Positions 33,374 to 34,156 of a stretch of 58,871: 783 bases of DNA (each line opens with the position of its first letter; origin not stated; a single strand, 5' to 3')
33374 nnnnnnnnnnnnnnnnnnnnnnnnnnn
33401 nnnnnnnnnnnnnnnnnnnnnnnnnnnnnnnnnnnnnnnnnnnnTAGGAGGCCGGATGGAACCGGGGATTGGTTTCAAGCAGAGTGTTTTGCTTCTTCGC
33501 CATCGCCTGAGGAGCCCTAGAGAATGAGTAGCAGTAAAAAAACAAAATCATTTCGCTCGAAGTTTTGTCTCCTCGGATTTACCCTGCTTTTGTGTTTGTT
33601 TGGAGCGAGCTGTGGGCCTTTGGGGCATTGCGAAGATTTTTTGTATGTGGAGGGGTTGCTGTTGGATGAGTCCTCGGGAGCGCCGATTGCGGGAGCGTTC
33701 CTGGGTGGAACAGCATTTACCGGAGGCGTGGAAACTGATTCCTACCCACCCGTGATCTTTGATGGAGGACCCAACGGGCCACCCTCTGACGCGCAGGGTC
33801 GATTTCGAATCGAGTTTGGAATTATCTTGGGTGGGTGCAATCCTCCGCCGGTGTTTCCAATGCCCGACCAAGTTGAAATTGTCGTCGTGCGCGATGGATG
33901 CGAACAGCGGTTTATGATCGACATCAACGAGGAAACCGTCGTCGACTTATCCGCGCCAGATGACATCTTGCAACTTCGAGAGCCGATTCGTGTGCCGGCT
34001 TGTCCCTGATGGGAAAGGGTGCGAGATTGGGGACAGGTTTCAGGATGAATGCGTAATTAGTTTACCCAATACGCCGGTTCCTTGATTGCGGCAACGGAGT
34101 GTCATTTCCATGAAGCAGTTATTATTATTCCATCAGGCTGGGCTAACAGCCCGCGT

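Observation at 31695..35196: Secreted metallopeptidase-like effector followed by a four-member lipoprotein array: candidate protease/immunity cassette system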

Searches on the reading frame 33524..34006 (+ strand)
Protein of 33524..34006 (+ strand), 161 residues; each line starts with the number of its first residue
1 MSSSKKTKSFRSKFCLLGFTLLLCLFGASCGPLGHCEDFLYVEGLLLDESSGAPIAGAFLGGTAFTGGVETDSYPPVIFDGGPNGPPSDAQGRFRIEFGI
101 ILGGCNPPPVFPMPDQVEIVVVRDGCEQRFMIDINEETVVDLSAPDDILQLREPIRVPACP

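Call 3: search_protein_families(library=pfam, proteins=[window:33524-34006:+], max_evalue=1)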
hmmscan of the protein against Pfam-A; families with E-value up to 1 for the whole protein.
window:33524-34006:+ (161 aa): 0 families

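Call 4: search_protein_families(library=ncbifam, proteins=[window:33524-34006:+], max_evalue=1)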
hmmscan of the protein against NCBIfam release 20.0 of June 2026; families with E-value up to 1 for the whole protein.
window:33524-34006:+ (161 aa): 1 family
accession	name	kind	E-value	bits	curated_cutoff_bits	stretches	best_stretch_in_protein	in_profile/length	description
NF047370.1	toxin_TsaT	equivalog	0.093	13.2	80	1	4-28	26-50/60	type II toxin-antitoxin system toxin TsaT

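Call 7: find_homologous_proteins(query=window:33524-34006:+)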
Query window:33524-34006:+ (161 aa): 5 proteins with E <= 0.001 among 43 candidates.
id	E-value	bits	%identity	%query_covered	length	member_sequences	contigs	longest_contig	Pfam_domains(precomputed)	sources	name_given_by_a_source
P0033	1.1e-69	251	99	71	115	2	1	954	-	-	-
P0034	5.7e-65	236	75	93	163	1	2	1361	-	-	-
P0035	4.7e-63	230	72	93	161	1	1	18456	-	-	-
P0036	3.3e-61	224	72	88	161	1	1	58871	-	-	-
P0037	2.8e-31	126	44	98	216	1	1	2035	-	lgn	-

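Call 21: find_encoding_contigs(protein=P0037, flank=10000)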
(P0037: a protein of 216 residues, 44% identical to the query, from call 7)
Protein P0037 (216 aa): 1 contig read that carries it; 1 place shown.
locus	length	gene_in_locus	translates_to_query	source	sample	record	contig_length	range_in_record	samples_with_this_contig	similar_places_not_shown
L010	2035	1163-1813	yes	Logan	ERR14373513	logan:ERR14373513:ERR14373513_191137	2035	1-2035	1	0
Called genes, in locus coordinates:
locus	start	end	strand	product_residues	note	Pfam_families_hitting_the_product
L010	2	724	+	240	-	?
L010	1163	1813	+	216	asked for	-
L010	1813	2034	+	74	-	?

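Call 32: search_protein_representatives(alignment_id=A3)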
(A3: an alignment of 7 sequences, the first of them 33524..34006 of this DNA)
Query: 7 sequences, 175 profile positions. Proteins with E-value up to 0.001 (for the whole library): 201; up to 1e-10: 121; up to 1e-30: 26. The best 150 are listed.
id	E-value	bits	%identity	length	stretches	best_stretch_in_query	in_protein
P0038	2.7e-46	173.9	-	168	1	36-175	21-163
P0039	8.8e-45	168.9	-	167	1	21-175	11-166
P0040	9.1e-45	168.9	-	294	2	37-173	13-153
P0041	1.6e-44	168.1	-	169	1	28-175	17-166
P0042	2.8e-43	164.0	-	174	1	30-175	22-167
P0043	3.8e-43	163.6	-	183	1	34-174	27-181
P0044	2.3e-42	161.0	-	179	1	25-175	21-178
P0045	6.2e-41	156.4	-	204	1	31-160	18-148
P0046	6.2e-40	153.1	-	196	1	29-175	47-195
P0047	2.6e-39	151.1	-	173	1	26-175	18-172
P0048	3.2e-38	147.6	-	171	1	21-175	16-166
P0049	4.8e-37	143.7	-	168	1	22-175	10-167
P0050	5.8e-37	143.5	-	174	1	36-175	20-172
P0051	1.8e-36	141.9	-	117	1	26-131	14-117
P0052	2.9e-36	141.2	-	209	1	44-174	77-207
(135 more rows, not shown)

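Call 41: predict_structure(alignment_id=A4)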
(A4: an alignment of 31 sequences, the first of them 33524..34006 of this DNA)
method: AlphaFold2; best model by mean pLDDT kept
length: 161 residues; sequences in the alignment: 31
mean_pLDDT: 88.0   pTM: 0.75
mean pLDDT of the five models: 88.0, 86.6, 86.2, 85.9, 85.9
residues with pLDDT >= 90: 113; 70-90: 16; 50-70: 29; < 50: 3
segments of 3 or more residues with pLDDT < 50: none
pLDDT, mean of each block of 10 residues (from residue 1): 60 56 60 79 98 98 98 97 98 97 82 97 97 98 95 98 87
secondary structure, 60 per line:
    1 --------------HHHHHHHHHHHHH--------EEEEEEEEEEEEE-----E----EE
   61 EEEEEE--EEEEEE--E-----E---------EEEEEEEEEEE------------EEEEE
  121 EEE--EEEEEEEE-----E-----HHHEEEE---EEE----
elements in order: H15-27 E36-48 E59-66 E69-74 E93-103 E116-123 E126-133 E148-151 E155-157

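Call 45: fold_search(model_id=the predicted structure, library=pdb)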
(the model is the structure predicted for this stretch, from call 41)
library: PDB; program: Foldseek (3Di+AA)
matches with E <= 10: 1588; with E <= 0.001: 1
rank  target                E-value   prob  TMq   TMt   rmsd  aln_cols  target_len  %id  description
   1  4v4c_B                5.5e-04  1.00  0.28  0.18   5.9        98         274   17  Crystal Structure of Pyrogallol-Phloroglucinol Transhydroxylase from Pelobacter acidigallici (released 2014-07-09)
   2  3qva_D                2.8e-03  1.00  0.33  0.48   7.0       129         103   14  Structure of Klebsiella pneumoniae 5-hydroxyisourate hydrolase (released 2011-08-24)
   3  2boy_A                2.8e-03  0.99  0.34  0.23   9.6       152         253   15  Crystal structure of 3-ChloroCatechol 1,2-Dioxygenase from Rhodococcus Opacus 1CP (released 2006-08-24)
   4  4oq1                  3.4e-03  0.97  0.29  0.16   9.0       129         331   16  Structure of the Streptococcal ancillary pilin (released 2014-04-23)
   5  2boy_C                4.5e-03  0.99  0.34  0.23  10.5       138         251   17  Crystal structure of 3-ChloroCatechol 1,2-Dioxygenase from Rhodococcus Opacus 1CP (released 2006-08-24)
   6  5vg2_U                5.1e-03  1.00  0.35  0.29   8.9       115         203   19  Intradiol ring-cleavage Dioxygenase from Tetranychus urticae (released 2018-04-11)
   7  3qva_B                5.4e-03  1.00  0.35  0.50   5.5       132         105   14  Structure of Klebsiella pneumoniae 5-hydroxyisourate hydrolase (released 2011-08-24)
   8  2xsv                  5.4e-03  0.97  0.35  0.19  12.0       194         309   14  Crystal structure of L69A mutant Acinetobacter radioresistens catechol 1,2 dioxygenase (released 2010-10-13)
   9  3qva_C                5.7e-03  1.00  0.33  0.48   6.8       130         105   15  Structure of Klebsiella pneumoniae 5-hydroxyisourate hydrolase (released 2011-08-24)
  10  2boy_F                6.1e-03  0.98  0.35  0.24   9.0       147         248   17  Crystal structure of 3-ChloroCatechol 1,2-Dioxygenase from Rhodococcus Opacus 1CP (released 2006-08-24)
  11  2boy_E                6.4e-03  1.00  0.42  0.29   7.1       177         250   12  Crystal structure of 3-ChloroCatechol 1,2-Dioxygenase from Rhodococcus Opacus 1CP (released 2006-08-24)
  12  2boy_B                6.4e-03  0.99  0.35  0.24   9.6       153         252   15  Crystal structure of 3-ChloroCatechol 1,2-Dioxygenase from Rhodococcus Opacus 1CP (released 2006-08-24)
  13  1tmx_A                7.2e-03  0.98  0.32  0.19  23.9       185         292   12  Crystal structure of hydroxyquinol 1,2-dioxygenase from Nocardioides Simplex 3E (released 2005-03-22)
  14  2g2n_A                7.7e-03  0.98  0.29  0.39   7.2       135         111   11  Crystal Structure of E.coli transthyretin-related protein with bound Zn (released 2006-12-12)
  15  5vg2_A                8.1e-03  0.99  0.35  0.28   9.1       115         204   18  Intradiol ring-cleavage Dioxygenase from Tetranychus urticae (released 2018-04-11)
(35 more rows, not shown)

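Call 65: find_related_loci(query=A3, collection=metagenome_contigs, flank=5000)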
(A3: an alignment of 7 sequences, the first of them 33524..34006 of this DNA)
Query A3 (161 aa) in metagenome_contigs; peptide patterns used: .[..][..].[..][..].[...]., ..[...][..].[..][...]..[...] (x = any residue, [..] = any of these).
349 stretches matched a pattern; 19 encode a relative of the query (tblastn E <= 1e-3); 19 distinct loci.
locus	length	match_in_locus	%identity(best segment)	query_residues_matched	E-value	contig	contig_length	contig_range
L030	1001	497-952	75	13-161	2e-72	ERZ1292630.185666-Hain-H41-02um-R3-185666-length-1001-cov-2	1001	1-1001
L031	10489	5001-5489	49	1-160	2e-42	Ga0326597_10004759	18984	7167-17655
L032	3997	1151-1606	48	11-160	6e-42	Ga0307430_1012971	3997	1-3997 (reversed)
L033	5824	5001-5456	48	11-160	6e-42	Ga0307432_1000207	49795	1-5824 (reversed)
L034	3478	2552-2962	52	30-160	4e-36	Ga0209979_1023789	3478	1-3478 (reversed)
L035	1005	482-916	44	21-160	4e-34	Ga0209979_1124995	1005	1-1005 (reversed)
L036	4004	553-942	47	24-160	1e-32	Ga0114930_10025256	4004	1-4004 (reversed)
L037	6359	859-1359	42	3-160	4e-32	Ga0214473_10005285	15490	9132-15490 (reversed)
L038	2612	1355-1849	42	4-160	2e-30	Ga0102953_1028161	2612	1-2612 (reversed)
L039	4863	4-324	49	54-160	5e-28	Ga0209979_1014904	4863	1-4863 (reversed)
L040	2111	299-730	41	17-160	8e-27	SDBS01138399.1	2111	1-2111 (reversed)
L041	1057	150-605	37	9-160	7e-22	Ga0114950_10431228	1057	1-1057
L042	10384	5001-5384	39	43-160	1e-17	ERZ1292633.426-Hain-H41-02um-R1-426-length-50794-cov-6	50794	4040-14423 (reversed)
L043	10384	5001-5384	39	43-160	1e-17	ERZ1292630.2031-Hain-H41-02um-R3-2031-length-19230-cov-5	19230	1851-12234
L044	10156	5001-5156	52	109-160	5e-15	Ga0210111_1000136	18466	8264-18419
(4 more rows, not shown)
